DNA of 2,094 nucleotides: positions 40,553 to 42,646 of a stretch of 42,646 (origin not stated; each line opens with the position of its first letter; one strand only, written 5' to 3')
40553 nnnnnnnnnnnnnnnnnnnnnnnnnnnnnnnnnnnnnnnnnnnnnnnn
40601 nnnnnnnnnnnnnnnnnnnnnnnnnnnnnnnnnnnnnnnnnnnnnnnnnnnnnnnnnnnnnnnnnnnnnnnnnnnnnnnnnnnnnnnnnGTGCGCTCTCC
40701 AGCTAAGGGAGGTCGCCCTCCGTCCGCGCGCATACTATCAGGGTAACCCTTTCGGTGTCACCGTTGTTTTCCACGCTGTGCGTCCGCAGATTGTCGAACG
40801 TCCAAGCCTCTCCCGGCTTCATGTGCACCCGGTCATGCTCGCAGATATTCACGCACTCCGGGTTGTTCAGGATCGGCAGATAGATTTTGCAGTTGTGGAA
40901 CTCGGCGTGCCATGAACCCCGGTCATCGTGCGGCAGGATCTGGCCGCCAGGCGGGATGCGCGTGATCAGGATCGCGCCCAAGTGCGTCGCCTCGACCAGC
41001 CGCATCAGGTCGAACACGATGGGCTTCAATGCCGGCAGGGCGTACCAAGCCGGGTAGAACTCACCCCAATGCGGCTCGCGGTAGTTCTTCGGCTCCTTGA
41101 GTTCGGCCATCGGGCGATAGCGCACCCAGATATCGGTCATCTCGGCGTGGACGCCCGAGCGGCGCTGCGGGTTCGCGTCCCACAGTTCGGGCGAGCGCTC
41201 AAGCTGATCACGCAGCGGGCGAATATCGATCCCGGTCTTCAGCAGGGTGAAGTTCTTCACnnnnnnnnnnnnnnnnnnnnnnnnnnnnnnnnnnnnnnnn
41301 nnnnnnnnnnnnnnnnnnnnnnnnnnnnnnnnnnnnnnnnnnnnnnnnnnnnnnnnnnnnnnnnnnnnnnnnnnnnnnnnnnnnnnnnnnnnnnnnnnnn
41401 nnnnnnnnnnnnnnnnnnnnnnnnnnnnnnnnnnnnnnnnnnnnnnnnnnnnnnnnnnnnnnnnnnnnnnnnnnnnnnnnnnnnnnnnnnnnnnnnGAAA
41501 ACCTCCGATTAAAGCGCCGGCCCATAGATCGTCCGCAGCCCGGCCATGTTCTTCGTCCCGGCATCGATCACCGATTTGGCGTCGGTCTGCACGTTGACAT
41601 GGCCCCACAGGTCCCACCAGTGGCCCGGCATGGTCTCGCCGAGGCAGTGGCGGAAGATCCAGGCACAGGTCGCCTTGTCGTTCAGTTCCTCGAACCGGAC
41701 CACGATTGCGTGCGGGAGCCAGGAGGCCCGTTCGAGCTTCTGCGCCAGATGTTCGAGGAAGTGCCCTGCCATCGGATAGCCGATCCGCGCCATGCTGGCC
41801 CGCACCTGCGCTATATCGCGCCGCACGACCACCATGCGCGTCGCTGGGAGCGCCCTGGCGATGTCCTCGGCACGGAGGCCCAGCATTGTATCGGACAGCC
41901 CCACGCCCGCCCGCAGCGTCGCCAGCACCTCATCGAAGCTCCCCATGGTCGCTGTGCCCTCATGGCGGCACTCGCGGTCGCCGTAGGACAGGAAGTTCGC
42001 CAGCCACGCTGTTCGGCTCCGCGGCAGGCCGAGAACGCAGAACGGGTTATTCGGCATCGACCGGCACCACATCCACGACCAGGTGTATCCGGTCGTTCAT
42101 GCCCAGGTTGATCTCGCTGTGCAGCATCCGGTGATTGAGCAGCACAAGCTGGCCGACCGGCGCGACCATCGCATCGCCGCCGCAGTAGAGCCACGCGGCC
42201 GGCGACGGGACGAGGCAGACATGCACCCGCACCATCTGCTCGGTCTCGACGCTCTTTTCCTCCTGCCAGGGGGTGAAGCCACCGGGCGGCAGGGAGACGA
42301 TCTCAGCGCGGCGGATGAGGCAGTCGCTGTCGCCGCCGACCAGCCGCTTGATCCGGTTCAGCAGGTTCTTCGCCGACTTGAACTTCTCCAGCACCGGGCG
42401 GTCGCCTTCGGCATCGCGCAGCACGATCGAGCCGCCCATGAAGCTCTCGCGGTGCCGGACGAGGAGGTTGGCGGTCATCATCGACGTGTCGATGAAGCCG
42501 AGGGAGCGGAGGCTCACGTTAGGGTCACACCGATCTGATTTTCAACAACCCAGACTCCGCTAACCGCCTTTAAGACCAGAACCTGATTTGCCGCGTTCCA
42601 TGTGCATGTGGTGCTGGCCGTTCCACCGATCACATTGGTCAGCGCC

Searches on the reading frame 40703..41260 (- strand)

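Call 14: search_protein_families(library=pfam, proteins=[window:40703-41260:-], max_evalue=0.01)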
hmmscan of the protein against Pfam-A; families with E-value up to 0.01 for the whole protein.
window:40703-41260:- (185 aa): 2 families
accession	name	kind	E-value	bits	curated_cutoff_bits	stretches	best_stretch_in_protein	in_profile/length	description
PF05118.21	Asp_Arg_Hydrox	-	2.1e-12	47.6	22.6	1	82-176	56-152/157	Aspartyl/Asparaginyl beta-hydroxylase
PF07883.17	Cupin_2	-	0.0017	18.5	27.2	0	142-175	35-67/70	Cupin domain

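Call 15: search_protein_families(library=phrogs, proteins=[window:40703-41260:-], max_evalue=0.01)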
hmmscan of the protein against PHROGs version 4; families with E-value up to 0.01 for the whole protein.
window:40703-41260:- (185 aa): 1 family
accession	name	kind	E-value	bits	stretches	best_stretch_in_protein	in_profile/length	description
phrog_32420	-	unknown function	0.0064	17.5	0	126-176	125-173/180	-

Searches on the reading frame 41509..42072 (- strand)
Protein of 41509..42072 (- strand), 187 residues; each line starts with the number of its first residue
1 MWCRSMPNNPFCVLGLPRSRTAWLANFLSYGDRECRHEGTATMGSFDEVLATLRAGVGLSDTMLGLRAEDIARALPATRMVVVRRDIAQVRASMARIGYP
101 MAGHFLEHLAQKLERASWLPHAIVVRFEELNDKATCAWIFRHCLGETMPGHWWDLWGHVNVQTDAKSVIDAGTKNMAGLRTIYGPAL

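Call 14: search_protein_families(library=pfam, proteins=[window:41509-42072:-], max_evalue=0.01)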
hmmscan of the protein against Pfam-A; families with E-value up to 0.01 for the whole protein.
window:41509-42072:- (187 aa): 2 families
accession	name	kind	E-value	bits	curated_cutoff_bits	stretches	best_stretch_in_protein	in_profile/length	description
PF13469.12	Sulfotransfer_3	-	0.0026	18.5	27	0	68-109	115-161/216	Sulfotransferase family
PF17784.7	Sulfotransfer_4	-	0.0042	17.4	22.8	1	40-133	56-146/215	Sulfotransferase domain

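Call 15: search_protein_families(library=phrogs, proteins=[window:41509-42072:-], max_evalue=0.01)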
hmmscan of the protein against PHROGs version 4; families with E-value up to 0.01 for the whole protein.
window:41509-42072:- (187 aa): 2 families
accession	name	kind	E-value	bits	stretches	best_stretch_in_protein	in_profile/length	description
phrog_10855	-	other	2.8e-11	45.1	1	11-150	4-139/180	hydrolase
phrog_38824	-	unknown function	0.00071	20.4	1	13-167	10-174/196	-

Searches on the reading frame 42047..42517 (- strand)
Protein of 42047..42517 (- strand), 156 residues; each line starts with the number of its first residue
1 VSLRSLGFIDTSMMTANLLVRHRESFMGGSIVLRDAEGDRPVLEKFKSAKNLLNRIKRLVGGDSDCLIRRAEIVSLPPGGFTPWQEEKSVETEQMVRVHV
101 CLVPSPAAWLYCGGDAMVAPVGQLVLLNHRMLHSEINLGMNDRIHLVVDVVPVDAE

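Call 14: search_protein_families(library=pfam, proteins=[window:42047-42517:-], max_evalue=0.01)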
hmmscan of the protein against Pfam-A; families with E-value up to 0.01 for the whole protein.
window:42047-42517:- (156 aa): 1 family
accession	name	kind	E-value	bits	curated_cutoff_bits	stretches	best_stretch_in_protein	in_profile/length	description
PF05118.21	Asp_Arg_Hydrox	-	8.1e-05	22.9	22.6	1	91-151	95-155/157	Aspartyl/Asparaginyl beta-hydroxylase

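Call 15: search_protein_families(library=phrogs, proteins=[window:42047-42517:-], max_evalue=0.01)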
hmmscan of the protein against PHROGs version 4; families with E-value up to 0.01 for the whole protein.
window:42047-42517:- (156 aa): 1 family
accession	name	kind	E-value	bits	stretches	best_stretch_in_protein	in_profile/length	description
phrog_32420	-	unknown function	0.0019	19.2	1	67-150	94-175/180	-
